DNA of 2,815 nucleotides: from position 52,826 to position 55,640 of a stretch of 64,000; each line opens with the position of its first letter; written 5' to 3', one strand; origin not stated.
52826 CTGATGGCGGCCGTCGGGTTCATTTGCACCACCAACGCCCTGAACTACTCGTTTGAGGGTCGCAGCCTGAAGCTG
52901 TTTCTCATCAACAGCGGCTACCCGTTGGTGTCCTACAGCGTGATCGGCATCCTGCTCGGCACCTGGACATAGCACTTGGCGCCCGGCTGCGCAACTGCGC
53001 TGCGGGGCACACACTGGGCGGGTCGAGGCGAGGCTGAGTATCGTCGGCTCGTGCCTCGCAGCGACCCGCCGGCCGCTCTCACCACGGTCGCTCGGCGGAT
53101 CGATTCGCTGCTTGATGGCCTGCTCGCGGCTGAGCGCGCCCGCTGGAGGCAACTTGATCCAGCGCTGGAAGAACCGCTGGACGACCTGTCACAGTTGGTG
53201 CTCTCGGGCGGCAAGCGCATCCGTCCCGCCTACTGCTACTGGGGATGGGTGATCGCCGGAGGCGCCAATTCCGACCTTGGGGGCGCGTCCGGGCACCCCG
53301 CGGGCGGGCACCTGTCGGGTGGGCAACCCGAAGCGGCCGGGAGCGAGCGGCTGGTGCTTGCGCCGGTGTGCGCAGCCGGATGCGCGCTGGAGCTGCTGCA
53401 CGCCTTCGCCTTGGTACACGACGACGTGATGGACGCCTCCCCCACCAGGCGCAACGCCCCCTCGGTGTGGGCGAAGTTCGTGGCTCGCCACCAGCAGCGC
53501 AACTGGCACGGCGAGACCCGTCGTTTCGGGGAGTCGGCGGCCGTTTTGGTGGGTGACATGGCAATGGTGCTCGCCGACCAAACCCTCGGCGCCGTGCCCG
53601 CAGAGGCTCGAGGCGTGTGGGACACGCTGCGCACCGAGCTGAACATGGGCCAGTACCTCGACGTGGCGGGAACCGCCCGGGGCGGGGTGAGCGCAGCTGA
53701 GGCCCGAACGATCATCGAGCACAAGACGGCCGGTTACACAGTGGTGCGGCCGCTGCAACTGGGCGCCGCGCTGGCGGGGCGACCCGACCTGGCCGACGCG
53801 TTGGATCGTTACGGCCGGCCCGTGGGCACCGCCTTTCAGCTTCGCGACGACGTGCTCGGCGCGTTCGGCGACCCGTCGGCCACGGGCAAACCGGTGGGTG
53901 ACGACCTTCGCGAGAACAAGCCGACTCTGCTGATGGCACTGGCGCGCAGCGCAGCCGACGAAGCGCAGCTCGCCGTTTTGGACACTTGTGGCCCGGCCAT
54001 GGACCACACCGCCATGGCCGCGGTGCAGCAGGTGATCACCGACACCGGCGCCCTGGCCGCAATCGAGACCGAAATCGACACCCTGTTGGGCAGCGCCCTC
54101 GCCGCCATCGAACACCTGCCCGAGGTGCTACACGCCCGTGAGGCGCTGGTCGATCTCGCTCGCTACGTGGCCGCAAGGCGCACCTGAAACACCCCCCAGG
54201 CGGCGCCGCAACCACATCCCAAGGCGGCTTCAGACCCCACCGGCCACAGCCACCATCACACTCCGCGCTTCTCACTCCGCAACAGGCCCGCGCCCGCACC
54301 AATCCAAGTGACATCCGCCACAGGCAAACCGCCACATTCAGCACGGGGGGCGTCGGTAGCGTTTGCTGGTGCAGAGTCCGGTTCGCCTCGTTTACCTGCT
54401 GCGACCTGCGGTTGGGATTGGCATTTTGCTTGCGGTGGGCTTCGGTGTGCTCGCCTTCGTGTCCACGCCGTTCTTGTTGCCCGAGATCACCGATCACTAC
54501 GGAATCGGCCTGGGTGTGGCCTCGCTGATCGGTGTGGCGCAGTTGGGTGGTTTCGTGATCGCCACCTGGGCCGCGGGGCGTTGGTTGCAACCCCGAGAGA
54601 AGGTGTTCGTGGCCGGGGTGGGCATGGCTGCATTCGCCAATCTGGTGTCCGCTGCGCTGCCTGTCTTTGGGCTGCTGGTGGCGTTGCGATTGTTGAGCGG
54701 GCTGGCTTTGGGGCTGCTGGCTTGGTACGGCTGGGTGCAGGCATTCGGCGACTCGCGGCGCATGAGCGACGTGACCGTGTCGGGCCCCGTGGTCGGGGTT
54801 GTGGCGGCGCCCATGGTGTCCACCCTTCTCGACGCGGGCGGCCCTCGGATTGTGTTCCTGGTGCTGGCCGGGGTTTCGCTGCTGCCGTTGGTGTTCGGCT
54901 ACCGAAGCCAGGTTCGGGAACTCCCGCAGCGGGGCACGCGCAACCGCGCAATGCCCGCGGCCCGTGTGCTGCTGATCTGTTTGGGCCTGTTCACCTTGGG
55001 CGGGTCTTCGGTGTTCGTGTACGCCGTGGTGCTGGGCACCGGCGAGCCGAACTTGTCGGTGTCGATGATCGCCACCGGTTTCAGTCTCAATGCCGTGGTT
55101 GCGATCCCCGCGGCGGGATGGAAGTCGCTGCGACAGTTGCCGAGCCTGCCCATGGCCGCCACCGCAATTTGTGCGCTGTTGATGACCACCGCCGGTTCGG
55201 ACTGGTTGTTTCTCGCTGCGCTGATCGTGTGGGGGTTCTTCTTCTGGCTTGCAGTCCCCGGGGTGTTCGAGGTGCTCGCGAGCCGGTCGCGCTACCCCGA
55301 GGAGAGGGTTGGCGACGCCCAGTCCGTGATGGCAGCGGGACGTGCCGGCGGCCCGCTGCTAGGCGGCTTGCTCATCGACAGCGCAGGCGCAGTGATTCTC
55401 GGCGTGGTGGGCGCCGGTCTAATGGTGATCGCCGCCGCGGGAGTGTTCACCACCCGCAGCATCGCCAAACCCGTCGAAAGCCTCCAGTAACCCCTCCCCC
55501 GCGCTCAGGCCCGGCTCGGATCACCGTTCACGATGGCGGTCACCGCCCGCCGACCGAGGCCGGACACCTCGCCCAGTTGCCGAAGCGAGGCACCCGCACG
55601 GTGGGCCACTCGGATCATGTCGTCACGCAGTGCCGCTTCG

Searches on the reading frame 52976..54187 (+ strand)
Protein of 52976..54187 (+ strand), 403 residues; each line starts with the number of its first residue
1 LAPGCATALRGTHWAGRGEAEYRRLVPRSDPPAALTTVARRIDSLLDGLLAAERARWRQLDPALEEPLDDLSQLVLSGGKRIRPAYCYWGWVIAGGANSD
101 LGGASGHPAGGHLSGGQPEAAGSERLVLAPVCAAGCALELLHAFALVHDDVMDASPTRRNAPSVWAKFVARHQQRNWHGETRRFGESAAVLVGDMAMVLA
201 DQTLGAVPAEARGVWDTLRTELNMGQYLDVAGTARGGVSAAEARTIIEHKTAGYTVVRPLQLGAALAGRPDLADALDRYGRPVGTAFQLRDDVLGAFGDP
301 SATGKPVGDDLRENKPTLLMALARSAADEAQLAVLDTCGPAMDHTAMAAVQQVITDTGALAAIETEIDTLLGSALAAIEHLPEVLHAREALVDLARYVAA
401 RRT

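Call 35: search_protein_families(library=pfam, proteins=[window:52976-54187:+], max_evalue=0.00001)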
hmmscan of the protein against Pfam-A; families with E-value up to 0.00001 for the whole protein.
window:52976-54187:+ (403 aa): 1 family
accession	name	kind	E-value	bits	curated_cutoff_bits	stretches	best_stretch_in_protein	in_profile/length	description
PF00348.22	polyprenyl_synt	-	2.8e-46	158.2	27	1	73-354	10-248/251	Polyprenyl synthetase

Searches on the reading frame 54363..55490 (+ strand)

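Call 35: search_protein_families(library=pfam, proteins=[window:54363-55490:+], max_evalue=0.00001)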
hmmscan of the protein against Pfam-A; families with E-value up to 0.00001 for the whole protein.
window:54363-55490:+ (375 aa): 1 family
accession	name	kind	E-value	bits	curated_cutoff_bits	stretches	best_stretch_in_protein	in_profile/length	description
PF07690.21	MFS_1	-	7.6e-14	51.8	33.4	1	23-334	3-346/347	Major Facilitator Superfamily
